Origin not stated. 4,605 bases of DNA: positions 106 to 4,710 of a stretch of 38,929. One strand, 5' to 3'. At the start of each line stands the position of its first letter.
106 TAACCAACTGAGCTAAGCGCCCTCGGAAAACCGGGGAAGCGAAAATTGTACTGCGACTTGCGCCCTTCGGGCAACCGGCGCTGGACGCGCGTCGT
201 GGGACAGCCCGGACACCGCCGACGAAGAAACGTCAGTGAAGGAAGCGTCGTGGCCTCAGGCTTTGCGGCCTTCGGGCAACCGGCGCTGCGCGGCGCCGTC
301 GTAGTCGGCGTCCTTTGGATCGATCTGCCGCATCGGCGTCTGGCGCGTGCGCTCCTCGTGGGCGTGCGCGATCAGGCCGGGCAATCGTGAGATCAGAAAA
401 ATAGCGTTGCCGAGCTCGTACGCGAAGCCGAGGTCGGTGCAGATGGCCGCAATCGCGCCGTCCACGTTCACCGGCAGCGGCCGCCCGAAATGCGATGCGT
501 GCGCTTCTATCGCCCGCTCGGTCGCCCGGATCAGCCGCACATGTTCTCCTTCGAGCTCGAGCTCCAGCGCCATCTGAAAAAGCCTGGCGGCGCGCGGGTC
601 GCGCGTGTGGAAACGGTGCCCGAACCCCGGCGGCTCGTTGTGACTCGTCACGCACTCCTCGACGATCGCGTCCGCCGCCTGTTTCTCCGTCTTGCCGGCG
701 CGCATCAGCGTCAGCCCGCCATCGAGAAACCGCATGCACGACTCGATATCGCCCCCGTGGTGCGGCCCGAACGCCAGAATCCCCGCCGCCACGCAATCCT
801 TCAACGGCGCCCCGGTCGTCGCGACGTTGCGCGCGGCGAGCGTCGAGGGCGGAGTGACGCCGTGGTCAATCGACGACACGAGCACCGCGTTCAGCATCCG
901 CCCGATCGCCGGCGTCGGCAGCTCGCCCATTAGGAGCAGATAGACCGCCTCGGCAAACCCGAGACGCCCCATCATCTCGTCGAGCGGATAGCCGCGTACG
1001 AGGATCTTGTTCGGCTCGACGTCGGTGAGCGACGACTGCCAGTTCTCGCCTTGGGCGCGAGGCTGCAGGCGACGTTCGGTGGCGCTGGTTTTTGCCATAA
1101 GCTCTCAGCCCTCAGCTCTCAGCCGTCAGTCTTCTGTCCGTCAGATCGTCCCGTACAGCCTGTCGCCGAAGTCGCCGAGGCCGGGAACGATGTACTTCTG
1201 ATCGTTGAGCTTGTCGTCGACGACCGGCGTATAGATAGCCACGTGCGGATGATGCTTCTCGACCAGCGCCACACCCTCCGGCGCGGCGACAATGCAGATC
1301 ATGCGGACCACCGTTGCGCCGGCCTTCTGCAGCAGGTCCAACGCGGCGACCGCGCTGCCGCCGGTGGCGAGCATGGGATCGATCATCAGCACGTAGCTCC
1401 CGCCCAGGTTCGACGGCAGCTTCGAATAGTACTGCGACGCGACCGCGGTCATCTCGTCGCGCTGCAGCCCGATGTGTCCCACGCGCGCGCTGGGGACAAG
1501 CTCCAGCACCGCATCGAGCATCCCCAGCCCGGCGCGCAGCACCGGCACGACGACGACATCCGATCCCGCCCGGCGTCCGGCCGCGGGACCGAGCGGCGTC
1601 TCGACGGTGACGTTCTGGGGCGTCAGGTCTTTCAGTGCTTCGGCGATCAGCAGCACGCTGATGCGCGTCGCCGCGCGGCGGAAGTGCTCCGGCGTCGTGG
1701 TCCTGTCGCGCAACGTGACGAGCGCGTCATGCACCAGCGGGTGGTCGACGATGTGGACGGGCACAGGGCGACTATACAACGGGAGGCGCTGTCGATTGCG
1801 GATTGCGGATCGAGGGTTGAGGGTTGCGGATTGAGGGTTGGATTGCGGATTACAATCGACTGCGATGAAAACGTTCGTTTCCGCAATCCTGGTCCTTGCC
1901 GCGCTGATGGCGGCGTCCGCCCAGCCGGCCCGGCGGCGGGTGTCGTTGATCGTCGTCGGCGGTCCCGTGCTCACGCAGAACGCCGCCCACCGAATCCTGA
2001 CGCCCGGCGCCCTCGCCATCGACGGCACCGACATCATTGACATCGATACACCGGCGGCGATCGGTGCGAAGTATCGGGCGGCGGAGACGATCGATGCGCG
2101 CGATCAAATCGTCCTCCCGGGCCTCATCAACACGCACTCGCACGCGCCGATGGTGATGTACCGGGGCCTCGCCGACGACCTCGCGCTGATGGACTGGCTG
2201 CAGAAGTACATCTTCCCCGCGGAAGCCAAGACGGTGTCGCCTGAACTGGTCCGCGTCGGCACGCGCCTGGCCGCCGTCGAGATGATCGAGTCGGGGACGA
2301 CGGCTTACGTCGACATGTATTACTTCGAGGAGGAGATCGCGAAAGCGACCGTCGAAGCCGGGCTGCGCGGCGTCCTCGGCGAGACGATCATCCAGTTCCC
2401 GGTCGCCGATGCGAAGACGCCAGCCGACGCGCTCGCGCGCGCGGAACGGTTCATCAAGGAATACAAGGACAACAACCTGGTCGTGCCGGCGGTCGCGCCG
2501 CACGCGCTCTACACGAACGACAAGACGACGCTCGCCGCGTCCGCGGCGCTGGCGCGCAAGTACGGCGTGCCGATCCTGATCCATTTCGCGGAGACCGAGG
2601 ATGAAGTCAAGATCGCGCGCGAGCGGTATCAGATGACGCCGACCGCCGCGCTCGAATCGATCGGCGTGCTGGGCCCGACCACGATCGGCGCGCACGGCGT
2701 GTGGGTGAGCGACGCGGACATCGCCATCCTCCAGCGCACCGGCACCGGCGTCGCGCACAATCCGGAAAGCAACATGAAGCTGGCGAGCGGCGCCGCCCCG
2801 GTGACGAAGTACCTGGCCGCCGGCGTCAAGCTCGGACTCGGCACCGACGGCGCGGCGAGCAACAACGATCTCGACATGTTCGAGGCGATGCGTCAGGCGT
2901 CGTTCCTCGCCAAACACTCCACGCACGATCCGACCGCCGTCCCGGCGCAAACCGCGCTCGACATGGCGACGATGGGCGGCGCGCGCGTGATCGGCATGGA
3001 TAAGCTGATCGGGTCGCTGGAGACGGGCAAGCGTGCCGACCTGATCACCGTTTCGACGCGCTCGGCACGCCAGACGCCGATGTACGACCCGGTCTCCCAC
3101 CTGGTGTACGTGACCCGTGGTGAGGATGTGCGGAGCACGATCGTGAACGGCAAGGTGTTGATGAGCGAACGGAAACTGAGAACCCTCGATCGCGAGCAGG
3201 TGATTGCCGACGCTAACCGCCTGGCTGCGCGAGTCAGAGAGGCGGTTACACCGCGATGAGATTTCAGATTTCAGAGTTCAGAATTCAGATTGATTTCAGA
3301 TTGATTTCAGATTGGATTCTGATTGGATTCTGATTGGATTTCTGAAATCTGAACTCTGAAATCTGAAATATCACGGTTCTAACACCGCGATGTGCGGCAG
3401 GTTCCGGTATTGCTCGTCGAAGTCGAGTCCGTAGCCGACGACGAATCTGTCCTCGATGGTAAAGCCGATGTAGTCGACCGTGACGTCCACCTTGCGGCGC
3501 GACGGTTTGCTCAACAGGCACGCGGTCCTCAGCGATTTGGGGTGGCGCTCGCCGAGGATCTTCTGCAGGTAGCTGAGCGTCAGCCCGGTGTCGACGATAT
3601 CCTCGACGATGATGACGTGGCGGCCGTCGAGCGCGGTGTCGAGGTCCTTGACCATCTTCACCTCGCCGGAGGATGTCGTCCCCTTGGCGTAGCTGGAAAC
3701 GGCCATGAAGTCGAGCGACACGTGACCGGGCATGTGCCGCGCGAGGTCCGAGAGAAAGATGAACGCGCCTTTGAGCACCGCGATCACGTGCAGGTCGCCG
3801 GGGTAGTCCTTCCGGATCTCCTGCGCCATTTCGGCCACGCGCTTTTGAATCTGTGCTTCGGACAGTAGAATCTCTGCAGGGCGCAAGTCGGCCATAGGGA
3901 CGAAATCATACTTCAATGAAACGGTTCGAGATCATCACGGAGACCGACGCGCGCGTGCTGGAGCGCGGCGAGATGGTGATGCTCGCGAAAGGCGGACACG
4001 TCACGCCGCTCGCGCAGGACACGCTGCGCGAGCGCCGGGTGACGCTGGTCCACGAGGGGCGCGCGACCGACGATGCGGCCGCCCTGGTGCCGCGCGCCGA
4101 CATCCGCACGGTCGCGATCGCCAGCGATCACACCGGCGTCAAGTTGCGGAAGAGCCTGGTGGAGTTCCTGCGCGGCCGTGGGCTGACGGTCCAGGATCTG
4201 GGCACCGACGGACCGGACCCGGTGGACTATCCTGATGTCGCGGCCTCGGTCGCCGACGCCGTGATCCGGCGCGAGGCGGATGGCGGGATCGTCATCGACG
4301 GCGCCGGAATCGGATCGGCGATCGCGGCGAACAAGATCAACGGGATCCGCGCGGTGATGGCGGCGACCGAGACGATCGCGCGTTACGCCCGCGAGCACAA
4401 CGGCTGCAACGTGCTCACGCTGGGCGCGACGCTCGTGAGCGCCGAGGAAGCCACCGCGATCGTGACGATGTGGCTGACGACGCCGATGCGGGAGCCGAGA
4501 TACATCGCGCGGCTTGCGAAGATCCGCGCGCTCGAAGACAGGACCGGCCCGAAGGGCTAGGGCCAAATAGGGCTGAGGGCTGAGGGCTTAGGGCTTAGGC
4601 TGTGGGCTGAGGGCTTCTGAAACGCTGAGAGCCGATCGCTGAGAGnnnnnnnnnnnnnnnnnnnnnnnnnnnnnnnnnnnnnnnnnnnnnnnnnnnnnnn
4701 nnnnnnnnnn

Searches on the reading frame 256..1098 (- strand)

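Call 12: search_protein_families(library=pfam, proteins=[window:256-1098:-])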
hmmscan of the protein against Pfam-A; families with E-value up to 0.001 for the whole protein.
window:256-1098:- (280 aa): 1 family
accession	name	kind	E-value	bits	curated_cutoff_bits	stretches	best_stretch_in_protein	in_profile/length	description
PF00285.26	Citrate_synt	-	2.3e-40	139.2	27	2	61-255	162-353/357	Citrate synthase, C-terminal domain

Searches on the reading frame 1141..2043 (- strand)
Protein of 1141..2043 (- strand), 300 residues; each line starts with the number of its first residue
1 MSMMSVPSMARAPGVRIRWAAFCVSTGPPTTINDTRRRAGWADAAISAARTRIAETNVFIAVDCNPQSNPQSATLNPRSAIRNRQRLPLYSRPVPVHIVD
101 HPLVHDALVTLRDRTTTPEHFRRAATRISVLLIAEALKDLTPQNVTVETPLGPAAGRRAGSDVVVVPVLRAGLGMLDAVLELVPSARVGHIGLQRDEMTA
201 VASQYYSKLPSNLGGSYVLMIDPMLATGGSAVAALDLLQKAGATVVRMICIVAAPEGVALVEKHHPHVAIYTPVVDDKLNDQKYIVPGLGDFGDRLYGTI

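Call 12: search_protein_families(library=pfam, proteins=[window:1141-2043:-])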
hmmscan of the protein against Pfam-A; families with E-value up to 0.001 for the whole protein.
window:1141-2043:- (300 aa): 2 families
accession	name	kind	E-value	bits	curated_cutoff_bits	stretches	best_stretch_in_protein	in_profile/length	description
PF14681.12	UPRTase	-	5.7e-68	228.9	27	1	99-299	2-206/206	Uracil phosphoribosyltransferase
PF00156.33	Pribosyltran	-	2.2e-10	40.5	26.3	1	160-264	28-136/158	Phosphoribosyl transferase domain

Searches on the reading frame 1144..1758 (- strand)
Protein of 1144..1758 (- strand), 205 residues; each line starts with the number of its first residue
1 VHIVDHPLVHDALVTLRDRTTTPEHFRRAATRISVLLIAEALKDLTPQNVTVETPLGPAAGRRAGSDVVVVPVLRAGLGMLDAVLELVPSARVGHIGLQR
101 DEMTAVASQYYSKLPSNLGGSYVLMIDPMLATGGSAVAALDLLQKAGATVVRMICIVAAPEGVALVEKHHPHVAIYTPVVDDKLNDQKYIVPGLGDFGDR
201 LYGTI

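Call 20: find_related_loci(query=window:1144-1758:-, collection=genome_contigs, flank=10000)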
Query seq(205 aa) (205 aa) in genome_contigs; peptide patterns used: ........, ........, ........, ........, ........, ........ (x = any residue, [..] = any of these).
599 stretches matched a pattern (row limit reached: there are more); 467 encode a relative of the query (tblastn E <= 1e-3); the best 80 are kept; 80 distinct loci.
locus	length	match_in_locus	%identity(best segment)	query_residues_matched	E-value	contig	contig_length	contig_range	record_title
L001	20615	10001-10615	94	1-205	2e-123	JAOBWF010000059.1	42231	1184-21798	MAG: Acidobacteria bacterium isolate RYN_30 scaffold_2094259, whole genome shotgun sequence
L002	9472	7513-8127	93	1-205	2e-121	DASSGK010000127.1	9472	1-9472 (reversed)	MAG TPA_asm: Vicinamibacterales bacterium isolate SMAG_U1031 k141_585309, whole genome shotgun sequence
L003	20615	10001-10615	88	1-205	1e-117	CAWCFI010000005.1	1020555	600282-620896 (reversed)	MAG: uncultured Acidobacteriota bacterium isolate MFD09368.bin.2.49 genome assembly, contig: contig_24362, whole genome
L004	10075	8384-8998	86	1-205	6e-114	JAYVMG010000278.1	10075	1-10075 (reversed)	MAG: Acidobacteriota bacterium isolate GL58_Up_concoct_85 GL58_Up_concoct_85_277, whole genome shotgun sequence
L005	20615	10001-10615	85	1-205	8e-112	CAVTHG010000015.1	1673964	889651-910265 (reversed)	MAG: uncultured Acidobacteriota bacterium isolate MFD09212.bin.2.142 genome assembly, contig: contig_805, whole genome s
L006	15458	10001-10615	83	1-205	5e-110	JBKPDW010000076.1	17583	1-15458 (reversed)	MAG: Acidobacteriota bacterium isolate GB_EKS_MAG_00014 GB_EKS_000001729243, whole genome shotgun sequence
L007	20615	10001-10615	83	1-205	1e-109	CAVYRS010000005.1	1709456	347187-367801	MAG: uncultured Acidobacteriota bacterium isolate MFD06229.bin.2.32 genome assembly, contig: contig_691, whole genome sh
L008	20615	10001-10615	83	1-205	9e-110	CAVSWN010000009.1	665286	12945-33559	MAG: uncultured Acidobacteriota bacterium isolate MFD09212.bin.2.212 genome assembly, contig: contig_17466, whole genome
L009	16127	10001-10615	83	1-205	4e-109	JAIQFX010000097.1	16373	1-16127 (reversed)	MAG: Terriglobia bacterium isolate SRVP_36 SRVP18_hole-7m-from-trench_1_20cm_scaffold_1972, whole genome shotgun sequenc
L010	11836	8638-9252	84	1-205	4e-109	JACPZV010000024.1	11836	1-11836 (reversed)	MAG: Acidobacteria bacterium isolate NC_groundwater_899_Pr1_S-0.2um_65_15 Montesol18-Sp2_coassembly_scaffold_180133, who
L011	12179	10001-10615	84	1-205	1e-108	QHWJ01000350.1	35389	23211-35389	MAG: Acidobacteria bacterium isolate gp6 AA46 14_0929_02_40cm_scaffold_1393_curated, whole genome shotgun sequence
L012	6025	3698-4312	81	1-205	2e-108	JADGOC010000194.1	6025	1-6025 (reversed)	MAG: Acidobacteria bacterium isolate Chersky.31_34 contig-100_10159, whole genome shotgun sequence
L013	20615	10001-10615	81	1-205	3e-107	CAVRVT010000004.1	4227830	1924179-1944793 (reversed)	MAG: uncultured Acidobacteriota bacterium isolate MFD02199.bin.1.6 genome assembly, contig: contig_9645, whole genome sh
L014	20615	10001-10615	81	1-205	3e-107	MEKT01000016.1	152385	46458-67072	MAG: Acidobacteria bacterium RIFCSPLOWO2_02_FULL_65_29 rifcsplowo2_02_scaffold_1175, whole genome shotgun sequence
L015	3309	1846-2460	79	1-205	6e-107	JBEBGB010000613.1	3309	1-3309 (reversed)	MAG: Vicinamibacterales bacterium isolate ASF_11 NODE_30437_length_3309_cov_7.667913, whole genome shotgun sequence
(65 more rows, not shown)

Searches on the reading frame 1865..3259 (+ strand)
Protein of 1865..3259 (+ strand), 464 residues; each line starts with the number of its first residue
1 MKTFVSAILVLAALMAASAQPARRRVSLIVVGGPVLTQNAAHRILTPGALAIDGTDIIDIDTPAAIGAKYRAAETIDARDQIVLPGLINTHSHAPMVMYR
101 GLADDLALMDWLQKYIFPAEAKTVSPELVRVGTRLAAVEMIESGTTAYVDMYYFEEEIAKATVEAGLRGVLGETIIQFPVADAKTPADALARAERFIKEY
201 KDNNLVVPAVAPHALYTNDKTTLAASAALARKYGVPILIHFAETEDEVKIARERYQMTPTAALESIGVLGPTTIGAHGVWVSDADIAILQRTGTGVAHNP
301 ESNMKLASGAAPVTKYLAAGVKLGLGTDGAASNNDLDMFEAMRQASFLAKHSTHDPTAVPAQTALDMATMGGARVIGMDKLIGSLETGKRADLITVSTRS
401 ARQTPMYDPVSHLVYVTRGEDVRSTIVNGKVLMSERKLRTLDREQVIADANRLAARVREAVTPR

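Call 12: search_protein_families(library=pfam, proteins=[window:1865-3259:+])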
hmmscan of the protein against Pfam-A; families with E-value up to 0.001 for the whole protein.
window:1865-3259:+ (464 aa): 2 families
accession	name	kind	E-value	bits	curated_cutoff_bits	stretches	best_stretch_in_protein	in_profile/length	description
PF01979.26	Amidohydro_1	-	2.7e-77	260.8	25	1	82-431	1-344/345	Amidohydrolase family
PF07969.17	Amidohydro_3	-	7.9e-20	72.2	29.7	1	200-432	236-471/472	Amidohydrolase family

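Call 13: find_encoding_contigs(protein=window:1865-3259:+, flank=10000, max_places=10)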
Protein window:1865-3259:+ (464 aa): no gene with exactly this product is on record in the collection.

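Call 42: find_related_loci(query=window:1865-3259:+, collection=metagenome_contigs, flank=10000)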
Query window:1865-3259:+ (464 aa) in metagenome_contigs; peptide patterns used: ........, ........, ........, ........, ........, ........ (x = any residue, [..] = any of these).
600 stretches matched a pattern (row limit reached: there are more); 588 encode a relative of the query (tblastn E <= 1e-3); the best 80 are kept; 80 distinct loci.
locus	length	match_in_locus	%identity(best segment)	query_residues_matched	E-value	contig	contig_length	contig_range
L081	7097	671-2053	88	1-461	0e+0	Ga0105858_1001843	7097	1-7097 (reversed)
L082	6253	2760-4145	85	1-462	0e+0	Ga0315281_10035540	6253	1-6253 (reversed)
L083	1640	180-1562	84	1-461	0e+0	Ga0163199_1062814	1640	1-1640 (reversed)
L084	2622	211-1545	79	17-461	0e+0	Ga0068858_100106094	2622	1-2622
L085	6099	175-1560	75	2-463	0e+0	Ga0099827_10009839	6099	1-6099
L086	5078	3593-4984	77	1-461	0e+0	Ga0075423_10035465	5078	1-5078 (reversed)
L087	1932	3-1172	90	72-461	0e+0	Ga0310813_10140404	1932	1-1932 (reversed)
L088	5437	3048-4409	76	8-461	0e+0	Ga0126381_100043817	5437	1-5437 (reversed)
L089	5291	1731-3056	77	20-461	0e+0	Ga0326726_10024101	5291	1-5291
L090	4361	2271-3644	75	1-461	0e+0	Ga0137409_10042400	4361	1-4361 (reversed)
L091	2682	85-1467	75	1-463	0e+0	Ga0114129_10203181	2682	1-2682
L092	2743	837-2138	79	20-453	0e+0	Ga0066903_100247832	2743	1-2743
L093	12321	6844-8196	75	15-464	0e+0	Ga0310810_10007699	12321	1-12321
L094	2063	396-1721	75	20-461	0e+0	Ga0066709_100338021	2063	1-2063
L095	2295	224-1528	74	24-458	0e+0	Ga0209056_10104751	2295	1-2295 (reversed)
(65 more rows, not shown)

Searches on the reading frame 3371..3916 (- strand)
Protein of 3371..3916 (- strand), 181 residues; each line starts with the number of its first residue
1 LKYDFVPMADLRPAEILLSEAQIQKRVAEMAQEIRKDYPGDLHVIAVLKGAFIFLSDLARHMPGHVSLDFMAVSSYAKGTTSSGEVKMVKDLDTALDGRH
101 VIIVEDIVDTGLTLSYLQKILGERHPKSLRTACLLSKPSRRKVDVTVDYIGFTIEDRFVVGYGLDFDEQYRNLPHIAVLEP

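Call 12: search_protein_families(library=pfam, proteins=[window:3371-3916:-])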
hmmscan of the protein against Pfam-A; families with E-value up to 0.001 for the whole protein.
window:3371-3916:- (181 aa): 1 family
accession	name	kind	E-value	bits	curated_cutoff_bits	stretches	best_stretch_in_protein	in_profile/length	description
PF00156.33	Pribosyltran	-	8.3e-30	103.6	26.3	1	17-166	5-157/158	Phosphoribosyl transferase domain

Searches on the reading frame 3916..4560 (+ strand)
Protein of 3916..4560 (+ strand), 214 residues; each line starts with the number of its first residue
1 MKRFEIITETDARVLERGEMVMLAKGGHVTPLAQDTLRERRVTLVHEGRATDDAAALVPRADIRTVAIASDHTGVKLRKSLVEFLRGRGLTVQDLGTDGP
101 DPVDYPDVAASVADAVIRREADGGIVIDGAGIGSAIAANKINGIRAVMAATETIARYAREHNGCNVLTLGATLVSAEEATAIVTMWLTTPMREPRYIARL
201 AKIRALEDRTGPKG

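Call 12: search_protein_families(library=pfam, proteins=[window:3916-4560:+])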
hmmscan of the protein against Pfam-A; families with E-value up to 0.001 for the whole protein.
window:3916-4560:+ (214 aa): 1 family
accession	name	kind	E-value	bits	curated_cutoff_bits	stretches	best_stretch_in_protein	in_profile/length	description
PF02502.23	LacAB_rpiB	-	1.3e-43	148.8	24.7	1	66-203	1-138/138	Ribose/Galactose Isomerase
